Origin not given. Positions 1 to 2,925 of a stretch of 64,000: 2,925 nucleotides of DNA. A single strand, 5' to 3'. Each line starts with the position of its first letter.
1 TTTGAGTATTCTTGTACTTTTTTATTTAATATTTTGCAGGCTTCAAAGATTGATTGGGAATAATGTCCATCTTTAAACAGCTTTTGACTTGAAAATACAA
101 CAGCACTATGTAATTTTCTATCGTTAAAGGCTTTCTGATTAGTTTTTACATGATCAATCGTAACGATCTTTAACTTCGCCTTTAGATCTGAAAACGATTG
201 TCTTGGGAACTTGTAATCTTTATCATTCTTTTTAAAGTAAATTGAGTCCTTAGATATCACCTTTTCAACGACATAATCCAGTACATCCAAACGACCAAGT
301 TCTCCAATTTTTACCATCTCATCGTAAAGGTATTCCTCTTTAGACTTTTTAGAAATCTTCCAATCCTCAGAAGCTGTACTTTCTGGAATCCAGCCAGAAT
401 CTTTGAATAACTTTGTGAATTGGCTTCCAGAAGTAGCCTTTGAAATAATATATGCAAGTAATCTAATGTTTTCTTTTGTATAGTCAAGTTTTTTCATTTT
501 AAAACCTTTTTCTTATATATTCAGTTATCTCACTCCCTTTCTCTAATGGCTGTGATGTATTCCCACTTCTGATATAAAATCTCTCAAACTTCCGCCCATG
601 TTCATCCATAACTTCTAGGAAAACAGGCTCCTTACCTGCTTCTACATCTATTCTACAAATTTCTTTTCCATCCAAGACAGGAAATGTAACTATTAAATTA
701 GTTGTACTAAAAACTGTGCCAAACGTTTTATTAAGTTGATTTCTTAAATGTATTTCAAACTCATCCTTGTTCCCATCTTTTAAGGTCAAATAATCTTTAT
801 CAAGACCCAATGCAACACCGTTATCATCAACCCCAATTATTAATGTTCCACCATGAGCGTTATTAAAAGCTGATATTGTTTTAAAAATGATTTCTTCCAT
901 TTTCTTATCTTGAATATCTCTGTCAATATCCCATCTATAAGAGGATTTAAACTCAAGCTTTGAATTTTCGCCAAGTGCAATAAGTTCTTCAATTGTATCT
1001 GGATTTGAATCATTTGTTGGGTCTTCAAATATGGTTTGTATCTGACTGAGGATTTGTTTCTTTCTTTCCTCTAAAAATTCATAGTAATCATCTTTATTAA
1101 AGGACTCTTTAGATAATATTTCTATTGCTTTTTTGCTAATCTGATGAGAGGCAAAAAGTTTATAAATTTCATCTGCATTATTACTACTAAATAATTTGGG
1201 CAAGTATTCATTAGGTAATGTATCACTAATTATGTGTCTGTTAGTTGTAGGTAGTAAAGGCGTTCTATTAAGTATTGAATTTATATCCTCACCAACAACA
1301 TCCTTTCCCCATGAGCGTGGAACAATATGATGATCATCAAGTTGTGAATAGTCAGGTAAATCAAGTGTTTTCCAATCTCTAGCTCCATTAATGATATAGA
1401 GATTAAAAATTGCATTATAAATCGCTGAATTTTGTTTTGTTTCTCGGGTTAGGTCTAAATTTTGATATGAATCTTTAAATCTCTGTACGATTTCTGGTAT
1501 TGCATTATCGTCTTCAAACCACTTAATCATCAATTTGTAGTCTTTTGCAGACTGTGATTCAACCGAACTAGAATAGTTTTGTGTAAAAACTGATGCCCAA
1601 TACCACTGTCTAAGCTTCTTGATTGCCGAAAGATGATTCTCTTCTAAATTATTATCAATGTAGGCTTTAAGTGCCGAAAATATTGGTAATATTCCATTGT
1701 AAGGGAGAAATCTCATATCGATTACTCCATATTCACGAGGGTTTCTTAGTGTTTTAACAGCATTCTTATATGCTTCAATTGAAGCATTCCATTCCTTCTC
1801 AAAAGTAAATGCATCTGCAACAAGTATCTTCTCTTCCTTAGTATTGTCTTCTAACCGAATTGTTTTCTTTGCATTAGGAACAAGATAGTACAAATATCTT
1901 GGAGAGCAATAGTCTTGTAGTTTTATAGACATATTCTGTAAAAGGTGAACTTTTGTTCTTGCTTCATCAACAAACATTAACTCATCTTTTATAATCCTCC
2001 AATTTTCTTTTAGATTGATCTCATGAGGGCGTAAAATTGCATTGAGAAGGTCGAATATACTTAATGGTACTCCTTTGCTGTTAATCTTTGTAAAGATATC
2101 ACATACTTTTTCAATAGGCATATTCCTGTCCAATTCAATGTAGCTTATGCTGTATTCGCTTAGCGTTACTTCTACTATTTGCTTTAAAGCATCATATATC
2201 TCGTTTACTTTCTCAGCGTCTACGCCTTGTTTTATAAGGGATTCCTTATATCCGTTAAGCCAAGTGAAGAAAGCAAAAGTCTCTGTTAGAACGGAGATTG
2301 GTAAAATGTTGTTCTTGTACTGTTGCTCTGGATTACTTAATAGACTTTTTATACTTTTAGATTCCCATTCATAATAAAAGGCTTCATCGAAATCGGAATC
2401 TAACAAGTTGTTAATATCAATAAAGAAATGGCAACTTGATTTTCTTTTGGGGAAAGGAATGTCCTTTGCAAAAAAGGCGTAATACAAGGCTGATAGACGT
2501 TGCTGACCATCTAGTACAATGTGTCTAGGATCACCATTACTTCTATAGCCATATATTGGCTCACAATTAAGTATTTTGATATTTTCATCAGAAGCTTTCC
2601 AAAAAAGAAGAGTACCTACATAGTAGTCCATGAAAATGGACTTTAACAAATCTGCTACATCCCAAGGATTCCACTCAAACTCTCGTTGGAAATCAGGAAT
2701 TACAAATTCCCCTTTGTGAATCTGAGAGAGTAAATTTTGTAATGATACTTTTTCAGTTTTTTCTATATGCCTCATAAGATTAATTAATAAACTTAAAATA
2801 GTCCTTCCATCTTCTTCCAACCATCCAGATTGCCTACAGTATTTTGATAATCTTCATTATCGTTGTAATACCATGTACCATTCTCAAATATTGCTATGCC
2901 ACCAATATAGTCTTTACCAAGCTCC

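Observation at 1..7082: Defense cargo block: GmrSD-like enzyme fused to AlbA_2, C-protein-controlled Type III R-M, and a partial HEPN-like gene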

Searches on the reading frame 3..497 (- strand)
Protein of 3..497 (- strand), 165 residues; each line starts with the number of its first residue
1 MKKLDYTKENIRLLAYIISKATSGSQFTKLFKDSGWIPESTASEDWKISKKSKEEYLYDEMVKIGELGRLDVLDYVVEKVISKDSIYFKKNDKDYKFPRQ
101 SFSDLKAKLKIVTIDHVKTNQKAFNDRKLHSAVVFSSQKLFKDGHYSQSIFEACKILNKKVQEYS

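Call 7: search_protein_families(library=padloc, proteins=[window:3-497:-], max_evalue=0.01)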
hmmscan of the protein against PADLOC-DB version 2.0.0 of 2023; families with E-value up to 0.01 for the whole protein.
window:3-497:- (165 aa): 1 family
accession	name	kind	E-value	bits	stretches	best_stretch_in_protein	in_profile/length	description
PDLC02353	AbiV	-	0.0078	14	0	109-157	12-61/196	AbiV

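Call 10: search_protein_families(library=ncbifam, proteins=[window:3-497:-], max_evalue=0.01)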
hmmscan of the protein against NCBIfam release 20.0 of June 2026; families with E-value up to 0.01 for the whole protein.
window:3-497:- (165 aa): 0 families

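Call 11: search_protein_families(library=pfam, proteins=[window:3-497:-], max_evalue=10)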
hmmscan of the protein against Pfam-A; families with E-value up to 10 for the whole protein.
window:3-497:- (165 aa): 1 family
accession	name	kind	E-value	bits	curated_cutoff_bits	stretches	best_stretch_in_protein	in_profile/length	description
PF09509.15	Hypoth_Ymh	-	7.9e-05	23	25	1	127-164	1-38/119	Protein of unknown function (Hypoth_ymh)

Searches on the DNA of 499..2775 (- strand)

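Call 107: search_rna_families(sources=[L070, L071, L001, L007], threshold=gathering)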
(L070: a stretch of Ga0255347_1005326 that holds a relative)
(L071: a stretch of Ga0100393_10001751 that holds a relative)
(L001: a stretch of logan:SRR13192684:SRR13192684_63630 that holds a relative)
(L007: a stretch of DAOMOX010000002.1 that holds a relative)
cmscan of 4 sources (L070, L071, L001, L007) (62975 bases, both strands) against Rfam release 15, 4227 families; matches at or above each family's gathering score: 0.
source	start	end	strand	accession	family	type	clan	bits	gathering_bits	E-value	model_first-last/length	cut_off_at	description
